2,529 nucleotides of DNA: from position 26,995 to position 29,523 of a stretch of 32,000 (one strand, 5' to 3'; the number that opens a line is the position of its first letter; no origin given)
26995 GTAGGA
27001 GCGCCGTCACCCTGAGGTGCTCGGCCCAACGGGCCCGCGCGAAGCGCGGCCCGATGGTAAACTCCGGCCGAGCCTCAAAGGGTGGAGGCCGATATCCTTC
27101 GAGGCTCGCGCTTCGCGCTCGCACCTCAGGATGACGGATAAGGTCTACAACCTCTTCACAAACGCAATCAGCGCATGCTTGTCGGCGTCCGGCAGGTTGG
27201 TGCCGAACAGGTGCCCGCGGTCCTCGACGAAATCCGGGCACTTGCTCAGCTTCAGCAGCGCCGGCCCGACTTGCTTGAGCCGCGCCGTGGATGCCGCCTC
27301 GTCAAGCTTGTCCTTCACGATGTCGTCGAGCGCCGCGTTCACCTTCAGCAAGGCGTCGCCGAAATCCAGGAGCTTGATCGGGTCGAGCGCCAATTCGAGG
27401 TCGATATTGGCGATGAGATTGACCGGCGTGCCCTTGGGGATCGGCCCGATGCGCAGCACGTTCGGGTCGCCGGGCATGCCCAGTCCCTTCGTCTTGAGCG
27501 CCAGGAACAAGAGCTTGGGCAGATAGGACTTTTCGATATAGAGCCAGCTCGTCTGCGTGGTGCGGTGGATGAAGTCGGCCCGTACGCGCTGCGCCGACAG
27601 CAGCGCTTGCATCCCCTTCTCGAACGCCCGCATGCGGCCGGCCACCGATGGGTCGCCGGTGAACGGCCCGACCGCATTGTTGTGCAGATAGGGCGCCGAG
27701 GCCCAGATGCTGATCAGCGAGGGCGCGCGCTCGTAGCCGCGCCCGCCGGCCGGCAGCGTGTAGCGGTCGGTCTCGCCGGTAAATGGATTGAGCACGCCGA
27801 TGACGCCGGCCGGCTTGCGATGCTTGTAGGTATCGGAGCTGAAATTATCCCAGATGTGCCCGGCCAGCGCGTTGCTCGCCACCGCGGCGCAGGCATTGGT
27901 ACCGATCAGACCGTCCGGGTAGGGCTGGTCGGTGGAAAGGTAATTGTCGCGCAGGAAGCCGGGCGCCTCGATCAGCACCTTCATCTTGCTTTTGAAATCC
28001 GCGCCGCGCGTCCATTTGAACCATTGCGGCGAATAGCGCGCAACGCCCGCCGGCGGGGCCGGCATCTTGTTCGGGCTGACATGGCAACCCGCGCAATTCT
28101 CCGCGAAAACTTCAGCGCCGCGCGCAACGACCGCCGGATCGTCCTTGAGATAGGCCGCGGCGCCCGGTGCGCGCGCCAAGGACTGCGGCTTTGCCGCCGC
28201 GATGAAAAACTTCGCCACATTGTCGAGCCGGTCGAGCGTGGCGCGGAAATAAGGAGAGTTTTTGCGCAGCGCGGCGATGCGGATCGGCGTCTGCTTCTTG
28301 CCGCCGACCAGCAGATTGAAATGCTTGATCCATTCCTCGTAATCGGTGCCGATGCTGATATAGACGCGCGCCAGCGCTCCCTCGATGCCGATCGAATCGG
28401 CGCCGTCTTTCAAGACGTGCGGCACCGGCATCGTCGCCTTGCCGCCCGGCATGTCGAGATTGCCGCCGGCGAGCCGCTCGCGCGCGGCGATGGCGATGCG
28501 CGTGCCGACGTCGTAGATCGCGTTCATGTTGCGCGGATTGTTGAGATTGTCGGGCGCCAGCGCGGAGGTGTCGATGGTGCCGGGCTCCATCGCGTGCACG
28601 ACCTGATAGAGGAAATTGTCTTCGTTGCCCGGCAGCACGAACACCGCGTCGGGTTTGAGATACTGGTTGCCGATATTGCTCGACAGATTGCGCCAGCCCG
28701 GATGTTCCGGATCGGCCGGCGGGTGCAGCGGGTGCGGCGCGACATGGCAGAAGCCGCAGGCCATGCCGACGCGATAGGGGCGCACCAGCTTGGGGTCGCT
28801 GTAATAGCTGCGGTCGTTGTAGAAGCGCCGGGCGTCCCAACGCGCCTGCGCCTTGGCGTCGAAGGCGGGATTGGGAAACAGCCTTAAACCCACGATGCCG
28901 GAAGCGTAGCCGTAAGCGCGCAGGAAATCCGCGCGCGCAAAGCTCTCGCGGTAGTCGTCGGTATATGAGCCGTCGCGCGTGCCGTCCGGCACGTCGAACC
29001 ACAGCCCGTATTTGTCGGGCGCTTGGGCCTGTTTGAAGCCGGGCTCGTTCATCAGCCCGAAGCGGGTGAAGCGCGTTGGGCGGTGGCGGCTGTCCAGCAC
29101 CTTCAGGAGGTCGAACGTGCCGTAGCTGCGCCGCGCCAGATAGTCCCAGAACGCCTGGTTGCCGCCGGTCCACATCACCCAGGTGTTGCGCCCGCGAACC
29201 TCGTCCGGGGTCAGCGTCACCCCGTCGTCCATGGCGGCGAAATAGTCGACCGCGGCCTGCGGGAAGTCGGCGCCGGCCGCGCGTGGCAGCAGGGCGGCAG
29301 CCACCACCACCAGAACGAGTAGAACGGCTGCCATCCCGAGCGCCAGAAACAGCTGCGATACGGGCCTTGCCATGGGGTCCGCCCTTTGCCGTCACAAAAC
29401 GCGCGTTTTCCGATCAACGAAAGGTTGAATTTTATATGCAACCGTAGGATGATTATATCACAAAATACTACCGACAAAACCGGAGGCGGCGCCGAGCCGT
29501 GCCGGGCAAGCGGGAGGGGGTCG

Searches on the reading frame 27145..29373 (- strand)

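Call 51: search_protein_families(library=pfam, proteins=[window:27145-29373:-], max_evalue=0.00001)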
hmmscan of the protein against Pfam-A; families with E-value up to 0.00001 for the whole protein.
window:27145-29373:- (742 aa): 1 family
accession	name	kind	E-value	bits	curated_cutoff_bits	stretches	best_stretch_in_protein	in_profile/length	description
PF21419.2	RoxA-like_Cyt-c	-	9.4e-07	28.7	26.7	0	549-568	3-22/39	RoxA-like, cytochrome c-like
